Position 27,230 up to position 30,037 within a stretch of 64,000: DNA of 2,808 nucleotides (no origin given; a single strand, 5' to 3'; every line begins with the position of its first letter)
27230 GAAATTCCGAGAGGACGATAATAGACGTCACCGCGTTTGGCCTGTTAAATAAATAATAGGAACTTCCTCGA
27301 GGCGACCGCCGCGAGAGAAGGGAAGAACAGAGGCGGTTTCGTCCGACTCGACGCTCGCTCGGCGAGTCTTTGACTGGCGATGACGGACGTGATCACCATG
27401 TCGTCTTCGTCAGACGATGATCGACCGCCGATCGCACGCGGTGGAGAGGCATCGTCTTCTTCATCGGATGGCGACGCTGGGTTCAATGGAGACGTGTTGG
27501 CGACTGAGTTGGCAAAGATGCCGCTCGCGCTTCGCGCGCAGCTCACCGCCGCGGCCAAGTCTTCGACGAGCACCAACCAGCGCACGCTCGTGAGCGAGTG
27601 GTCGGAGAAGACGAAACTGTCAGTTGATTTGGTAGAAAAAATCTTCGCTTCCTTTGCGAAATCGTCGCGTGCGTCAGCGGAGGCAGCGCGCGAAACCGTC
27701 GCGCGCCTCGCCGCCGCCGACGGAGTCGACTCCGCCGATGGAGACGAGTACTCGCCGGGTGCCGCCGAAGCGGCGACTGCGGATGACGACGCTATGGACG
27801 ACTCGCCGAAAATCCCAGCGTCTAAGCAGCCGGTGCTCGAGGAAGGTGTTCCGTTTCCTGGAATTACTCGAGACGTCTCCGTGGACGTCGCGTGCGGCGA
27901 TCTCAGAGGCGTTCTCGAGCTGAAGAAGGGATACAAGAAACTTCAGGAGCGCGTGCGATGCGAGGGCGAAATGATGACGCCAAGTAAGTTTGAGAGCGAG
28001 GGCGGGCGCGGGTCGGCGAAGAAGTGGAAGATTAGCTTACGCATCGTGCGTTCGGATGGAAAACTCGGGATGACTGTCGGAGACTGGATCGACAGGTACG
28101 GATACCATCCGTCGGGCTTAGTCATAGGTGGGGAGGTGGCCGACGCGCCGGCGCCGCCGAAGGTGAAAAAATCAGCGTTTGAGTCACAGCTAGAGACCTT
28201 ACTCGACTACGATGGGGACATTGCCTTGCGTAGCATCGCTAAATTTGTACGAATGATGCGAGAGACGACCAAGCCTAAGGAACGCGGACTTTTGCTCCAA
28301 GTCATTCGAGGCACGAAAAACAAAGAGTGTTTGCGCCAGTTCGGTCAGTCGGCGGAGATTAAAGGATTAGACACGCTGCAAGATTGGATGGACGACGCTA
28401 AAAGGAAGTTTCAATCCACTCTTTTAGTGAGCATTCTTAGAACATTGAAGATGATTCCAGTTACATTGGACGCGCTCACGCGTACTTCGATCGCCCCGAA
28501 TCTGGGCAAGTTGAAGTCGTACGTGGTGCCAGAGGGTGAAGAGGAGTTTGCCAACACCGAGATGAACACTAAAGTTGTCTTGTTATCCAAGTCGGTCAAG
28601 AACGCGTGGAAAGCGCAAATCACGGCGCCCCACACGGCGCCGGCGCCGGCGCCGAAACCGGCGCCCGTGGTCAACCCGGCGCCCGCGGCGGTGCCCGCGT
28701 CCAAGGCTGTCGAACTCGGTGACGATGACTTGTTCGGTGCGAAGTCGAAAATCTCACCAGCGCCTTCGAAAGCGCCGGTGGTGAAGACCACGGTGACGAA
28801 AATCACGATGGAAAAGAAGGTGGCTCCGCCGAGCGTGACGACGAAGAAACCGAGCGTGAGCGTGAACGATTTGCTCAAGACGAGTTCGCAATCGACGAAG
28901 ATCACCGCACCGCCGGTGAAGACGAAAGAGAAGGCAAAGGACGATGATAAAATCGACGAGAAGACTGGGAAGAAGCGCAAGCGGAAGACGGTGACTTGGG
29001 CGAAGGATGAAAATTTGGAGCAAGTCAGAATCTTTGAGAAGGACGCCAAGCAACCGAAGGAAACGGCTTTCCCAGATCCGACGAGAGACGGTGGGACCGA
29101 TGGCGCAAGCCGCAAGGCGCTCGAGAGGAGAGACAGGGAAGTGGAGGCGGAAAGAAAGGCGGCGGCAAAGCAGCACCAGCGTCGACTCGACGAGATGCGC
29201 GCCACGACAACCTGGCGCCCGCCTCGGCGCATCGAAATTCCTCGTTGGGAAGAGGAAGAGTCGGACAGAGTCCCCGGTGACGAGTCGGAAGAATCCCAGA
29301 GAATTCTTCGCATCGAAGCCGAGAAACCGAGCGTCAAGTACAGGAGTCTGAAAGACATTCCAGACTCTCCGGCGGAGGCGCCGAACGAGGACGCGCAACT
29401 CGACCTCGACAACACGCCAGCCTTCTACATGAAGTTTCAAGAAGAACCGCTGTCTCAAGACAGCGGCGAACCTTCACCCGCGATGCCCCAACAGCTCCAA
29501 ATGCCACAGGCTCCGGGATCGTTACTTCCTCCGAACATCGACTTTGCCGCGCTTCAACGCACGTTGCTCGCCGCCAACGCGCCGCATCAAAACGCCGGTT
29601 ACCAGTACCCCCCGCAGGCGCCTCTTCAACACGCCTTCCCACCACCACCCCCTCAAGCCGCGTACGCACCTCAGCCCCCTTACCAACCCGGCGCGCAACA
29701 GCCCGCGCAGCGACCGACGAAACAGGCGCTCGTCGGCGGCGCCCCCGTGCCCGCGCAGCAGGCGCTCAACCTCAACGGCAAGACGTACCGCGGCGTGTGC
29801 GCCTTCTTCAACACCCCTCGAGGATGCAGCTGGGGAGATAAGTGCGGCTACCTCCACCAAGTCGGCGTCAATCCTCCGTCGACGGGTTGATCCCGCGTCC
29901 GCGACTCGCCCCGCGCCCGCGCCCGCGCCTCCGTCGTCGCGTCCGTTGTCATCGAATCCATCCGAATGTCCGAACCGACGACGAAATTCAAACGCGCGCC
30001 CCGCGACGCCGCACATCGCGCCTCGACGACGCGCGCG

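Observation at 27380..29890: SAND domain fused to a PNUTS-like PP1-regulatory module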

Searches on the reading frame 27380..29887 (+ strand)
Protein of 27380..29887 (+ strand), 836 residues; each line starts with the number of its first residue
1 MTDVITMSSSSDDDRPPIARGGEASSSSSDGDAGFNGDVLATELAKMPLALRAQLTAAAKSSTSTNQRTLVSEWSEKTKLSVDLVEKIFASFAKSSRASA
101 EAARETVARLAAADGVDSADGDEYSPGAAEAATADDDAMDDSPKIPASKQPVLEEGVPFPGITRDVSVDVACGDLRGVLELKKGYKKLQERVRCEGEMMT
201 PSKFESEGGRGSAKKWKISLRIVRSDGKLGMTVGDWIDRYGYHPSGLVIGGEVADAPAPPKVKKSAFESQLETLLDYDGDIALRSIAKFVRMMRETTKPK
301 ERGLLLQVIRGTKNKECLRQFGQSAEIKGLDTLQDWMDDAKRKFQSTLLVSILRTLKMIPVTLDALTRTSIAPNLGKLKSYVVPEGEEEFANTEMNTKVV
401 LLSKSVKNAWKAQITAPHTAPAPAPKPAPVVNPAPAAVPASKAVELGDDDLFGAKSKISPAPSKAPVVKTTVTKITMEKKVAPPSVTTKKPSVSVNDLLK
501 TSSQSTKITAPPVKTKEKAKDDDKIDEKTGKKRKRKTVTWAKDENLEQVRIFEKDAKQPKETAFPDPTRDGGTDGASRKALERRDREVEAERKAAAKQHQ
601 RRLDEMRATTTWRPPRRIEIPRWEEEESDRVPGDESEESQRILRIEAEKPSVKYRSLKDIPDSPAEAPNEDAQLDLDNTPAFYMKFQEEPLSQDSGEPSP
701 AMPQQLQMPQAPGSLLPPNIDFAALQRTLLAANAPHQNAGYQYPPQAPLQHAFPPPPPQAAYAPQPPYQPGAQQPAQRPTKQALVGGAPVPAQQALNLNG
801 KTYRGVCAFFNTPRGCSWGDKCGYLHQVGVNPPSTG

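Call 4: search_protein_families(library=pfam, proteins=[window:27380-29887:+], max_evalue=1)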
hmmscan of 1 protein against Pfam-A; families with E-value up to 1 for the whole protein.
window:27380-29887:+ (836 aa): 6 families
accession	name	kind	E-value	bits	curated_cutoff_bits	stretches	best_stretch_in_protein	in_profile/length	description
PF01342.26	SAND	-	4.4e-09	36.3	22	1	167-223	6-63/76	SAND domain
PF08711.16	Med26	-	0.0045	17.2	20.6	1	352-414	2-52/52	TFIIS helical bundle-like domain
PF18044.7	zf-CCCH_4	-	0.0069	16.6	24.6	1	806-826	2-21/22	CCCH-type zinc finger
PF25585.1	zf-CCCH_DUS3L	-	0.047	14.1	30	1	807-826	5-24/32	DUS3L CCCH zinc finger domain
PF23292.1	SAND_ULT1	-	0.12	13.2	25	1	193-228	47-82/95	ULTRAPETALA1 SAND domain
PF18345.7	zf_CCCH_4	-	0.76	10.4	29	0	807-826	1-19/19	Zinc finger domain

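Call 5: search_solved_structures(query=window:27380-29887:+, max_evalue=1, show_alignments=5)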
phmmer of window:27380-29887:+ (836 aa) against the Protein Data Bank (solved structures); distinct sequences matched with E-value up to 1: 8.
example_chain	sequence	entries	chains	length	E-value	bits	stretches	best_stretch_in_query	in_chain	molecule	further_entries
9ci7_A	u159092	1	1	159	3e-06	29.4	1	270-380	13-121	Serine/threonine-protein phosphatase 1 regulatory subunit 10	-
6zv2_A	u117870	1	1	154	4.2e-06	28.9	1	269-378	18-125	Serine/threonine-protein phosphatase 1 regulatory subunit 10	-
6vti_A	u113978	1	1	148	6.3e-06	28.4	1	270-379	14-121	Serine/threonine-protein phosphatase 1 regulatory subunit 10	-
7lqt_A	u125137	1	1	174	9.8e-06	27.7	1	270-379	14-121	Serine/threonine-protein phosphatase 1 regulatory subunit 10,Myc proto-oncogene protein fu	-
1h5p_A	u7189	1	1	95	6.6e-05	25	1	167-222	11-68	NUCLEAR AUTOANTIGEN SP100-B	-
8j70_A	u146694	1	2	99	0.00027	23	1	168-222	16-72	Nuclear body protein SP140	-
8j71_A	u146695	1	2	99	0.0005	22.1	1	168-222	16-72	Nuclear body protein SP140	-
1ufn_A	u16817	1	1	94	0.05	15.5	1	167-221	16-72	putative nuclear protein homolog 5830484A20Rik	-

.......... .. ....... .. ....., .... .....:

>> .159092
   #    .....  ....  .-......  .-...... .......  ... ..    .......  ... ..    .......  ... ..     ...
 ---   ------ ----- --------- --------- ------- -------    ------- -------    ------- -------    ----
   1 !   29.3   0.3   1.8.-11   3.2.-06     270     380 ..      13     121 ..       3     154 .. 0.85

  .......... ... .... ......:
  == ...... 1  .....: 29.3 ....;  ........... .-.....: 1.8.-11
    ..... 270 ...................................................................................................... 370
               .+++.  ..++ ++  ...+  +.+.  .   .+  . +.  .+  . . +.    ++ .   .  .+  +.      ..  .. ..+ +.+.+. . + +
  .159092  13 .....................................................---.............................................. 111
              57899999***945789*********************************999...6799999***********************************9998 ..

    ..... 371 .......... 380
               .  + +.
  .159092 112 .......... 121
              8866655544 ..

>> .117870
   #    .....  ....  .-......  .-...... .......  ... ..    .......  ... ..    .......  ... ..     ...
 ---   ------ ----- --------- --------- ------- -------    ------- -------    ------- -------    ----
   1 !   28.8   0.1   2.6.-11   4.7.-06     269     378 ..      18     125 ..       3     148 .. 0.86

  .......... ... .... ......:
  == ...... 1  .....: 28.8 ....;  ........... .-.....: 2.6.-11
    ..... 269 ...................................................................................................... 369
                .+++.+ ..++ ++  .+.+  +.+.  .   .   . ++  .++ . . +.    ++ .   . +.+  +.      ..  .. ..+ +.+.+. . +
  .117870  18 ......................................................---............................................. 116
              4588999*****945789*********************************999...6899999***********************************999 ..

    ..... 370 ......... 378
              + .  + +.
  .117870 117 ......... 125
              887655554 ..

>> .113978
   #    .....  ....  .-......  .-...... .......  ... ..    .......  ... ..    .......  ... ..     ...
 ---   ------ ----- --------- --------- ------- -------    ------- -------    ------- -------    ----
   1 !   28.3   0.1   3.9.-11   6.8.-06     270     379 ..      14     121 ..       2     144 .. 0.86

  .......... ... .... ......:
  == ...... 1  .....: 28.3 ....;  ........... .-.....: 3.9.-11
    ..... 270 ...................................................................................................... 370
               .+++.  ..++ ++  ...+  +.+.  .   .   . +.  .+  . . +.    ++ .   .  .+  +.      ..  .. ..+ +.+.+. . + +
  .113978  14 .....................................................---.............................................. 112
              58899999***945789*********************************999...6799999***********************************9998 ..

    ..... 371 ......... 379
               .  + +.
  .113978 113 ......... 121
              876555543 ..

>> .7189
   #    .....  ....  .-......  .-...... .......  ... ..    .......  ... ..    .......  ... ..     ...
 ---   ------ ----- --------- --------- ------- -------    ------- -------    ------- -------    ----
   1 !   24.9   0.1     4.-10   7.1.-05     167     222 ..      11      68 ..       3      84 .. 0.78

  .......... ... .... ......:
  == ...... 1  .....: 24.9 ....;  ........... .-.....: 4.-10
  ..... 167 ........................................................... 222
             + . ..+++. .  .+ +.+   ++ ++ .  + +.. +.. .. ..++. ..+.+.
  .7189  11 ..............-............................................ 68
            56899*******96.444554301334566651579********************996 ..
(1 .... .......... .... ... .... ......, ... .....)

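Call 6: find_homologous_proteins(query=window:27380-29887:+, max_evalue=0.001)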
Query window:27380-29887:+ (836 aa): 19 proteins with E <= 0.001 among 8000 candidates.
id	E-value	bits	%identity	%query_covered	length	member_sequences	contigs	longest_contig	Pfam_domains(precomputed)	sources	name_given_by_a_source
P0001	0.0e+0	1849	100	100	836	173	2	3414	PF01342.27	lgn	-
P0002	0.0e+0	1140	67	95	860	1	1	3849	PF01342.27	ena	-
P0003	0.0e+0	1140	67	95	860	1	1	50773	PF01342.27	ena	-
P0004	0.0e+0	1140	67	95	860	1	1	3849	PF01342.27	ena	-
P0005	0.0e+0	1138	67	95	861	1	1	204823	PF01342.27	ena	-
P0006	0.0e+0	1136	67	95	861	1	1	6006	PF01342.27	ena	-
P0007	0.0e+0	1133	65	95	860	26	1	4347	PF01342.27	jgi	-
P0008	0.0e+0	1125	66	95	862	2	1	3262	PF01342.27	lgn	-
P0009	0.0e+0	1121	65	95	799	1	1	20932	PF01342.27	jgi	-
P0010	0.0e+0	1118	65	95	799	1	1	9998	PF01342.27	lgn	-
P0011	0.0e+0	1105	65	99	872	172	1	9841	PF01342.27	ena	-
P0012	0.0e+0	1021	61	99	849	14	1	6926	-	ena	-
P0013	0.0e+0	1021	60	99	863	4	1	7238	PF01342.27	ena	-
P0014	4.1e-298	1010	62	99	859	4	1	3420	PF01342.27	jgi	-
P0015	5.9e-246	837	58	79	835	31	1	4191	-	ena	-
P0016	9.0e-245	833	54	97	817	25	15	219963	-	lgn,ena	-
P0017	6.3e-202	692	49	97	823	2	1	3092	PF08711.17,PF01342.27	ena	-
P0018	3.5e-196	673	47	99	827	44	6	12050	PF08711.17,PF01342.27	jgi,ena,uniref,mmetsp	jgi:protein phosphatase 1 regulatory subunit 10|uniref:C3H1-type domain-containing protein n=1 Tax=O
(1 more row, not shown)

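Call 12: list_cluster_members(proteins=[P0018, P0001, P0016, P0011])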
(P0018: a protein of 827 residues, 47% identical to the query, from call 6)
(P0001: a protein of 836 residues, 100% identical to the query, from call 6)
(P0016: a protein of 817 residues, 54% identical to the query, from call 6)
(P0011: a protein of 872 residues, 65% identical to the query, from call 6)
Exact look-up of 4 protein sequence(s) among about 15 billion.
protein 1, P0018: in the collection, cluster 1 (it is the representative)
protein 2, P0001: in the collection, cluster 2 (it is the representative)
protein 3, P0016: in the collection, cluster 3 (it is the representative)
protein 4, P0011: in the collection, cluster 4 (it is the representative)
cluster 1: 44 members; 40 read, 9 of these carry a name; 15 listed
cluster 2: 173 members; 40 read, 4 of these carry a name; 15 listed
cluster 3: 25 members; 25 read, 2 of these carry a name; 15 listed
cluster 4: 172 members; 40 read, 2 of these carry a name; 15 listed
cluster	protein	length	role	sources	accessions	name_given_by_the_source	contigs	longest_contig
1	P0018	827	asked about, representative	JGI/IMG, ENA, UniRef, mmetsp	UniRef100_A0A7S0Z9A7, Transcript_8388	protein phosphatase 1 regulatory subunit 10 | C3H1-type domain-containing protein n=1 Tax=Ostreococcus mediterraneus TaxID=1486918 ... | Transcript_8388/g.18967 ORF Transcript_8388/g.18967 Transcript_8388/m.18967 type:complete ...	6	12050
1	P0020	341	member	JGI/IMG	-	protein phosphatase 1 regulatory subunit 10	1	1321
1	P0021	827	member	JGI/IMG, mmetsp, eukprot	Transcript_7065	Transcript_7065/g.23283 ORF Transcript_7065/g.23283 Transcript_7065/m.23283 type:complete ... | CAMPEP_0179719992 /NCGR_PEP_ID=MMETSP0938-20121108/3716_1 /TAXON_ID=548131 ...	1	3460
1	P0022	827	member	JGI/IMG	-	protein phosphatase 1 regulatory subunit 10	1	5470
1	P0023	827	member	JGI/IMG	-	protein phosphatase 1 regulatory subunit 10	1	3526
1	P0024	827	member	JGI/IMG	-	protein phosphatase 1 regulatory subunit 10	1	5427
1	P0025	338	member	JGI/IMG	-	protein phosphatase 1 regulatory subunit 10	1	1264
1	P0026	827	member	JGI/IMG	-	protein phosphatase 1 regulatory subunit 10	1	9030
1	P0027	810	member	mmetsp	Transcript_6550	Transcript_6550/g.22035 ORF Transcript_6550/g.22035 Transcript_6550/m.22035 type:complete ...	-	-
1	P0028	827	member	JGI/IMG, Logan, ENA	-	-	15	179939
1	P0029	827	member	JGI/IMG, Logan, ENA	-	-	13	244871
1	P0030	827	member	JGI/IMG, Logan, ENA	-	-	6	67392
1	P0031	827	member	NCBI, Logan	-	-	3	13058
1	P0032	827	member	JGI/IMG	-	-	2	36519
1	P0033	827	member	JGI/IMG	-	-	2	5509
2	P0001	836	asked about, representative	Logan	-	-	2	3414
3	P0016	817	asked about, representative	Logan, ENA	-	-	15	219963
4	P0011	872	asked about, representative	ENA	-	-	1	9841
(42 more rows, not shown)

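Call 23: predict_structure(alignment_id=A1)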
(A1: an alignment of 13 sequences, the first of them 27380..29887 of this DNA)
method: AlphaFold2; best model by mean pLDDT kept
length: 836 residues; sequences in the alignment: 13
mean_pLDDT: 55.2   pTM: 0.30
mean pLDDT of the five models: 55.2, 54.5, 53.2, 51.9, 51.5
residues with pLDDT >= 90: 60; 70-90: 229; 50-70: 84; < 50: 463
segments of 3 or more residues with pLDDT < 50: 1-15, 18-36, 95-150, 252-260, 417-461, 463-482, 484-510, 512-572, 610-635, 648-653, 663-716, 718-744, 746-836
pLDDT, mean of each block of 10 residues (from residue 1): 31 36 30 45 69 77 62 79 74 49 43 36 31 34 36 64 84 88 81 87 82 74 84 84 74 42 74 84 89 90 91 87 87 93 90 92 84 86 83 87 90 66 36 35 32 35 33 31 34 32 29 35 30 35 35 38 41 53 69 73 64 37 38 46 51 51 46 43 37 34 32 34 44 35 36 38 39 38 38 41 39 39 38 36
secondary structure, 60 per line:
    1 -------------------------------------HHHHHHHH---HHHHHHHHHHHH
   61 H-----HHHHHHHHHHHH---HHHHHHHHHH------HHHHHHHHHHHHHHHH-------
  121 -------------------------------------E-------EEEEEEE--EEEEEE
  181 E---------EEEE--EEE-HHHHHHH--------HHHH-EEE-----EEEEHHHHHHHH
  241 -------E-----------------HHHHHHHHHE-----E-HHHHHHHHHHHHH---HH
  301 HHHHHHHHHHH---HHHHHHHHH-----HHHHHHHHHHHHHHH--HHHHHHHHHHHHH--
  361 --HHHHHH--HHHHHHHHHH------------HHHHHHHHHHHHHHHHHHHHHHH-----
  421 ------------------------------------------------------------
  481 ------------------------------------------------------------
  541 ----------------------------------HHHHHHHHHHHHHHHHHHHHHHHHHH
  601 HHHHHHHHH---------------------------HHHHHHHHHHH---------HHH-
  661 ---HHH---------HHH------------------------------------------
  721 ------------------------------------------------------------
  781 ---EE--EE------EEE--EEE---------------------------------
elements in order (helices of 4 or more, strands of 3 or more residues): H38-45 H49-61 H67-78 H82-91 H98-113 E166-172 E175-181 E191-194 E197-199 H201-207 H216-219 E221-223 E229-232 H233-240 H266-274 H283-295 H299-311 H315-323 H329-343 H346-358 H363-368 H371-380 H393-415 H575-609 H637-647 E796-798 E801-803

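Call 25: fold_search(model_id=the predicted structure, library=pdb)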
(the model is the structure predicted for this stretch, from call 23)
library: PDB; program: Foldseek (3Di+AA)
matches with E <= 10: 445; with E <= 0.001: 4
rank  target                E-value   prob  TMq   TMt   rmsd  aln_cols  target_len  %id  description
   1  6vti_MODEL_1_A        1.5e-06  1.00  0.15  0.77   6.3       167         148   24  Solution NMR structure of the N-terminal domain of the Serine/threonine-protein phosphatase 1 regulatory subun (released 2020-02-26)
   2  9ci7_A                2.3e-06  1.00  0.15  0.77   7.0       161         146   25  Structure of PNUTS:Tox4 complex (released 2025-05-21)
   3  6zv2_MODEL_1_A        3.4e-05  1.00  0.15  0.74  10.4       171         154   23  TFIIS N-terminal domain (TND) from human PPP1R10 (released 2021-12-01)
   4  7lqt_MODEL_1_A        1.3e-04  1.00  0.15  0.64   5.7       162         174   25  Solution NMR structure of the PNUTS amino-terminal Domain fused to Myc Homology Box 0 (released 2021-03-03)
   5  1oqj_B                2.1e-03  1.00  0.08  0.61   4.1        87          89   20  Crystal structure of the SAND domain from glucocorticoid modulatory element binding protein-1 (GMEB1) (released 2003-11-11)
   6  8j70_B                4.3e-03  1.00  0.08  0.63   7.1       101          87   22  Native SAND domain of protein SP140 with DNA (released 2024-05-01)
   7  9eh0_l                5.7e-03  0.99  0.13  0.25  17.0       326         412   13  RNA polymerase II-DSIF-SPT6-PAF1c-TFIIS-IWS1-SETD2-nucleosome, 30 bp upstream (released 2024-12-18)
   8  8j71_B                6.0e-03  1.00  0.08  0.69   2.6        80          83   28  Selenomethionine mutant (L601Sem/L654Sem) of SAND domain of protein SP140 with DNA (released 2024-05-01)
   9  8snb_6B               1.1e-02  0.99  0.13  0.37  16.1       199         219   16  atomic model of sea urchin sperm doublet microtubule (48-nm periodicity) (released 2023-06-28)
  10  1oqj_A                1.2e-02  1.00  0.08  0.59   3.7        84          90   18  Crystal structure of the SAND domain from glucocorticoid modulatory element binding protein-1 (GMEB1) (released 2003-11-11)
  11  9wmu_s                1.8e-02  1.00  0.14  0.26   9.4       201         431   12  Co-transcriptional histone H3K36 methylation complex containing RNA polymerase II elongation complex, Set2, and the up (released 2025-12-24)
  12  9wms_s                2.0e-02  1.00  0.14  0.26   8.8       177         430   13  Co-transcriptional histone H3K36 methylation complex containing RNA polymerase II elongation complex, Set2, and the up (released 2025-12-24)
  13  8g9j                  2.8e-02  0.77  0.10  0.29   8.2       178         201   15  Geometrically programmable nanomaterial construction using regularized protein building blocks (released 2024-03-13)
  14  8h6r                  5.5e-02  1.00  0.08  0.76   1.4        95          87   18  LW Domain of Arabidopsis thaliana TFIIS (released 2022-11-23)
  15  3o8z                  5.5e-02  0.97  0.10  0.47   9.4       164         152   13  Crystal structure of Spn1 (Iws1) core domain (released 2010-11-24)
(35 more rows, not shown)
